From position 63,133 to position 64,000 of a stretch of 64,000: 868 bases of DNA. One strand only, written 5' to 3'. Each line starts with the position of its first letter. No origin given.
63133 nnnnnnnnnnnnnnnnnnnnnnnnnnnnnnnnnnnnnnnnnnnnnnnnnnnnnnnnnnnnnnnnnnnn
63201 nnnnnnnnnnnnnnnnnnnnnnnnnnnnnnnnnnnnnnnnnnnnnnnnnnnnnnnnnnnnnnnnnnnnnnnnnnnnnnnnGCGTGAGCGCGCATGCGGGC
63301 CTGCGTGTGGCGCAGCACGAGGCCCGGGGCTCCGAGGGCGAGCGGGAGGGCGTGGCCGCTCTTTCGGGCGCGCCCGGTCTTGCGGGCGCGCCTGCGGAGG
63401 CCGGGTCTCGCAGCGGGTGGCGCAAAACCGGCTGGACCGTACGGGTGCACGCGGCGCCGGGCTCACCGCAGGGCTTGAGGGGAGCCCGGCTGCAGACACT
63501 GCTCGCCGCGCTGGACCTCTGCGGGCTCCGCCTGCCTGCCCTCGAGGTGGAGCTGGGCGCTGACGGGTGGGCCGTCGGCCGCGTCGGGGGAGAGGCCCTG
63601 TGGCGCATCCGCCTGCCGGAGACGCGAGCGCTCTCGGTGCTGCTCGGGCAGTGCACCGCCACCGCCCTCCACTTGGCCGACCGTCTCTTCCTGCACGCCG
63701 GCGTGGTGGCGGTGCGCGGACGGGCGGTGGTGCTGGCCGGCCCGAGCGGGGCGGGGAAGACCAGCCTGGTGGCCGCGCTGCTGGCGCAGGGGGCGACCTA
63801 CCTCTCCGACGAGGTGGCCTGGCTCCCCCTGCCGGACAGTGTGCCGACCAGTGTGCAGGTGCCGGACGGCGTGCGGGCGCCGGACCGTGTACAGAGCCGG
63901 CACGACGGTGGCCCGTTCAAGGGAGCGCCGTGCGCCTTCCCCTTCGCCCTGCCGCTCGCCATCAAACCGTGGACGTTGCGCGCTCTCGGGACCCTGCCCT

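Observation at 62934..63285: PqqD-family gene with a low-complexity N-terminal extension, tightly coupled to the sortase (upstream) and the kinase (downstream)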

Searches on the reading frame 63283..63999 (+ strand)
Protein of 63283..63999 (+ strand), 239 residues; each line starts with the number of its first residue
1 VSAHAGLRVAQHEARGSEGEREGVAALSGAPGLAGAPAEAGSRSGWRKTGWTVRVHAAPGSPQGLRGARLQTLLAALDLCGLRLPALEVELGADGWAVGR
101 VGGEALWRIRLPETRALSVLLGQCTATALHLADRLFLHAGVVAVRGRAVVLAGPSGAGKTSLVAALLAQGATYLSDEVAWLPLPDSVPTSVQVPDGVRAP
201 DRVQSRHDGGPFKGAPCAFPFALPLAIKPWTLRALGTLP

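Call 7: search_protein_families(library=pfam, proteins=[window:63283-63999:+], max_evalue=1)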
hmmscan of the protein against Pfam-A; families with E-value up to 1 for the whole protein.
seq(239 aa): 24 families
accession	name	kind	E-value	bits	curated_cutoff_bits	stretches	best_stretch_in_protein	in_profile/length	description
PF13191.12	AAA_16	-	8.9e-05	23.5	32.6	1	140-168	18-46/167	AAA ATPase domain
PF07475.17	Hpr_kinase_C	-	0.0014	18.7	33.3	1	130-178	2-50/171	HPr Serine kinase C-terminal domain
PF00005.33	ABC_tran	-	0.0027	18.8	25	1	145-169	10-34/137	ABC transporter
PF03193.22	RsgA_GTPase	-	0.0027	18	30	1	144-169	104-129/174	RsgA GTPase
PF20703.3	nSTAND1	-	0.0034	17.5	27.1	1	147-177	34-65/379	Novel STAND NTPase 1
PF13521.12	AAA_28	-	0.0046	17.6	27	1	149-179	2-32/164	AAA domain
PF13555.12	AAA_29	-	0.0082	16.3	27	1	142-167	17-43/61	P-loop containing region of AAA domain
PF13671.12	AAA_33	-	0.013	16.2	27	1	149-176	2-30/143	AAA domain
PF13401.12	AAA_22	-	0.02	15.7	27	1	147-173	6-32/130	AAA domain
PF13481.12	AAA_25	-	0.028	14.5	27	1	145-171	32-58/195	AAA domain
PF20720.3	nSTAND3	-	0.04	14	27.2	1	147-169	18-40/155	Novel STAND NTPase 3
PF02492.25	cobW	-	0.048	13.7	20.7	1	148-169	2-23/180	CobW/HypB/UreG, nucleotide-binding domain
PF02367.23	TsaE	-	0.076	13.4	26.6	1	144-169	19-44/128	Threonylcarbamoyl adenosine biosynthesis protein TsaE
PF06068.19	TIP49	-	0.082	12.5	23.8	1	144-166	48-70/347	TIP49 P-loop domain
PF00625.27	Guanylate_kin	-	0.09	12.9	25.2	1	146-170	2-26/182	Guanylate kinase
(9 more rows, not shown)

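Call 8: search_protein_families(library=ncbifam, proteins=[window:63283-63999:+], max_evalue=1)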
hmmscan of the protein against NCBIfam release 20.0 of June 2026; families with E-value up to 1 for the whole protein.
seq(239 aa): 46 families (the best 25 are shown)
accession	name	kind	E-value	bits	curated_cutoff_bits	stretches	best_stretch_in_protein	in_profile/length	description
TIGR04352.1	HprK_rel_A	equivalog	2e-12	46.8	200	1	127-186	89-148/280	HprK-related kinase A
TIGR04355.1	HprK_rel_B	hypoth_equivalog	1.4e-05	24.4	200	1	134-177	144-187/351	HprK-related kinase B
TIGR00679.1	hpr-ser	equivalog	9.5e-05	21.8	240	1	129-178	126-175/300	HPr(Ser) kinase/phosphatase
TIGR03420.1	DnaA_homol_Hda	equivalog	0.00071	19.2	194.8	1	109-199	6-90/226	DnaA regulatory inactivator Hda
NF009377.1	PRK12740.1-1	equivalog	0.0029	16.1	890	1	147-170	14-37/700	elongation factor G-like protein EF-G2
TIGR02857.1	CydD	equivalog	0.003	16.6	435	1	145-169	347-371/529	thiol reductant ABC exporter subunit CydD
NF003229.0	PRK04195.1-5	equivalog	0.003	16.3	280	1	146-166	44-64/413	replication factor C large subunit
TIGR03263.1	guanyl_kin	equivalog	0.0049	16.5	160.45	1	147-169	2-24/180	guanylate kinase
TIGR03819.1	heli_sec_ATPase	hypoth_equivalog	0.015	14.5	373.15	1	140-169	173-201/340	TadA family conjugal transfer-associated ATPase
NF008932.0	PRK12289.1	equivalog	0.02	14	483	1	143-169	176-202/363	small ribosomal subunit biogenesis GTPase RsgA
NF038214.1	IS21_help_AAA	equivalog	0.024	14.3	200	1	145-169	89-113/232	IS21-like element helper ATPase IstB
NF008338.0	PRK11124.1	equivalog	0.027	14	369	1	143-166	25-48/242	arginine ABC transporter ATP-binding protein ArtP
TIGR02324.1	CP_lyasePhnL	equivalog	0.028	13.9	256.3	1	144-168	32-56/224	phosphonate C-P lyase system protein PhnL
NF010068.0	PRK13548.1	equivalog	0.034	13.3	261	1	142-168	27-53/261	heme ABC transporter ATP-binding protein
NF000361.1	self_FomB_kinase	exception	0.04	13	400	1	134-177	125-169/325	FomB family phosphonate monophosphate kinase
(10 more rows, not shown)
